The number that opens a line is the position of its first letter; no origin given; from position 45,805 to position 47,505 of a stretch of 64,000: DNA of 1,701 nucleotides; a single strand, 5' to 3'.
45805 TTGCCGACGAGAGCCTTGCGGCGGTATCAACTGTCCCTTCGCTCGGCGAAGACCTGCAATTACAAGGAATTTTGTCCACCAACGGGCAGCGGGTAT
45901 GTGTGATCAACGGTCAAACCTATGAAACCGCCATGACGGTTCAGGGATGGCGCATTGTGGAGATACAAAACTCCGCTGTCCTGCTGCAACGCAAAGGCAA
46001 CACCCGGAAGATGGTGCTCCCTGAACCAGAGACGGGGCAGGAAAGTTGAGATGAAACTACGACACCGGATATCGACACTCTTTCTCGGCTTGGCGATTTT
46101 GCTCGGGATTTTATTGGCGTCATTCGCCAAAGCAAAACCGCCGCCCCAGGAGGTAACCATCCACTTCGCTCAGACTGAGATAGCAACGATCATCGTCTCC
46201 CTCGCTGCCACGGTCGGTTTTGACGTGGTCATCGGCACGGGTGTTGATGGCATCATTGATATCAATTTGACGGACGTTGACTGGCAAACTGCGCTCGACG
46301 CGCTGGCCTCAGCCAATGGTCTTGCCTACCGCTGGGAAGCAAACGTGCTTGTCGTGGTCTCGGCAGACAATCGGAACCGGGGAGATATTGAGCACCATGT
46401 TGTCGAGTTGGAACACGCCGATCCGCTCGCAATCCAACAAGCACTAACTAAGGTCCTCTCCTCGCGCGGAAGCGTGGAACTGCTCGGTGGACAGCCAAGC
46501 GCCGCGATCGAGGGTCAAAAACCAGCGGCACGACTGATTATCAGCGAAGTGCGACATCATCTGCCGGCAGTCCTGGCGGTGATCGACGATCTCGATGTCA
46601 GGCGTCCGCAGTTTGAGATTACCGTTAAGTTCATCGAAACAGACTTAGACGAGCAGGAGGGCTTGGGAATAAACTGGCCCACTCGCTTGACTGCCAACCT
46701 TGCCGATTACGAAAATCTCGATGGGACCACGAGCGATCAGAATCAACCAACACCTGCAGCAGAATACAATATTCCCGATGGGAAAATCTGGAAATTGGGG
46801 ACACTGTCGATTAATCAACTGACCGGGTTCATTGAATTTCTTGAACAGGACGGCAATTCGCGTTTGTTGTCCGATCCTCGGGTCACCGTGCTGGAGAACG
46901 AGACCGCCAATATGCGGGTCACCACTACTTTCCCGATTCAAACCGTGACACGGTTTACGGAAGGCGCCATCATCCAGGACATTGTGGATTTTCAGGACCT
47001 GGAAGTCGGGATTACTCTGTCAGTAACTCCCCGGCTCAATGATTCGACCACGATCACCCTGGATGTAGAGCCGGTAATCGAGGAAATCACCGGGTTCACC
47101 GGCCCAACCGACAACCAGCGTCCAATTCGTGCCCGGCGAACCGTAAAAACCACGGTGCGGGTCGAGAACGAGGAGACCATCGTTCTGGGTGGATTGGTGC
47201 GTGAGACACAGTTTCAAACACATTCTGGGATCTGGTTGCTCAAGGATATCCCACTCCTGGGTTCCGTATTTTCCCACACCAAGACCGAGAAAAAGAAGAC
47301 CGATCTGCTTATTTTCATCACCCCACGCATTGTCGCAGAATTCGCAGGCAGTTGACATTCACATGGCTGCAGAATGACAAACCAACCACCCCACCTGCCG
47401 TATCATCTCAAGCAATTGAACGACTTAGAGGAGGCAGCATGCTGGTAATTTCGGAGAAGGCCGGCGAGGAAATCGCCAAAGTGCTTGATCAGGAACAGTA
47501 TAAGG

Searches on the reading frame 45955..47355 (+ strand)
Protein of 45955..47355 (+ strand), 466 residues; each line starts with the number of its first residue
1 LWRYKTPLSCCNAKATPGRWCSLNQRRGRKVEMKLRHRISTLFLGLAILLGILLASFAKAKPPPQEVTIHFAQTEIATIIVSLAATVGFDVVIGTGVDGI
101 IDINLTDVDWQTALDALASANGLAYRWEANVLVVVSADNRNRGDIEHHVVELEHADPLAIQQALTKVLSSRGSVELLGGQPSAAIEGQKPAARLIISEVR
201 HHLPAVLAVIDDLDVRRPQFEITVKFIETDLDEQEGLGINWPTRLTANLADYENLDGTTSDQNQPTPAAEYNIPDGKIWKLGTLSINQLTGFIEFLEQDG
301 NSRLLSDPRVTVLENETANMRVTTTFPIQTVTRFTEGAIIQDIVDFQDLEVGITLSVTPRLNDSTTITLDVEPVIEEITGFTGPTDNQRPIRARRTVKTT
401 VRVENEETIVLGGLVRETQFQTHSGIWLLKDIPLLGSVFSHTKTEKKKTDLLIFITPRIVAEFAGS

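Call 6: search_protein_families(library=pfam, proteins=[window:45955-47355:+], max_evalue=0.001)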
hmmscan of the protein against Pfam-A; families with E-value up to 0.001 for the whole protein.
window:45955-47355:+ (466 aa): 2 families
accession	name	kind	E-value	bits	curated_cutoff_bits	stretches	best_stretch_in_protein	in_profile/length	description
PF00263.26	Secretin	-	7.5e-43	146.5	27.5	1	295-460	1-168/169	Bacterial type II and III secretion system protein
PF07660.19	STN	-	4.4e-05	23.6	28.4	1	90-136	2-51/52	Secretin and TonB N terminus short domain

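Call 26: search_protein_families(library=ncbifam, proteins=[window:45955-47355:+], max_evalue=0.001)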
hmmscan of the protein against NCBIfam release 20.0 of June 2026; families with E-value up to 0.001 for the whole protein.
window:45955-47355:+ (466 aa): 8 families
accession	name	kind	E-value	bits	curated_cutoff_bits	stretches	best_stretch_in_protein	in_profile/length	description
TIGR02517.1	type_II_gspD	equivalog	6.3e-52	176.9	351.35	1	137-461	226-591/600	type II secretion system secretin GspD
TIGR02515.1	IV_pilus_PilQ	subfamily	7.9e-51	173.4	284.35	1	65-460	2-427/428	type IV pilus secretin PilQ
TIGR02519.1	pilus_MshL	equivalog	1e-38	133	250.2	1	217-460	34-290/290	pilus (MSHA type) biogenesis protein MshL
TIGR02516.1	type_III_yscC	equivalog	8.9e-34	116.8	238.45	1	191-461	207-462/463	type III secretion system outer membrane ring subunit SctC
NF010083.0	PRK13568.1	equivalog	6.9e-32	110.7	554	1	64-461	25-418/419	DNA uptake porin HofQ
NF007851.2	PRK10560.1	exception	7.1e-26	90.9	598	1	48-461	7-410/412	DNA uptake porin HofQ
NF042912.1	Amuc_1098_fam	equivalog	3.5e-18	65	750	1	388-460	724-796/805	Amuc_1098 family type IV pilus outer membrane protein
NF011873.0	PRK15346.1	equivalog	5.2e-18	65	524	1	194-453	247-487/499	EscC/YscC/HrcC family type III secretion system outer membrane ring protein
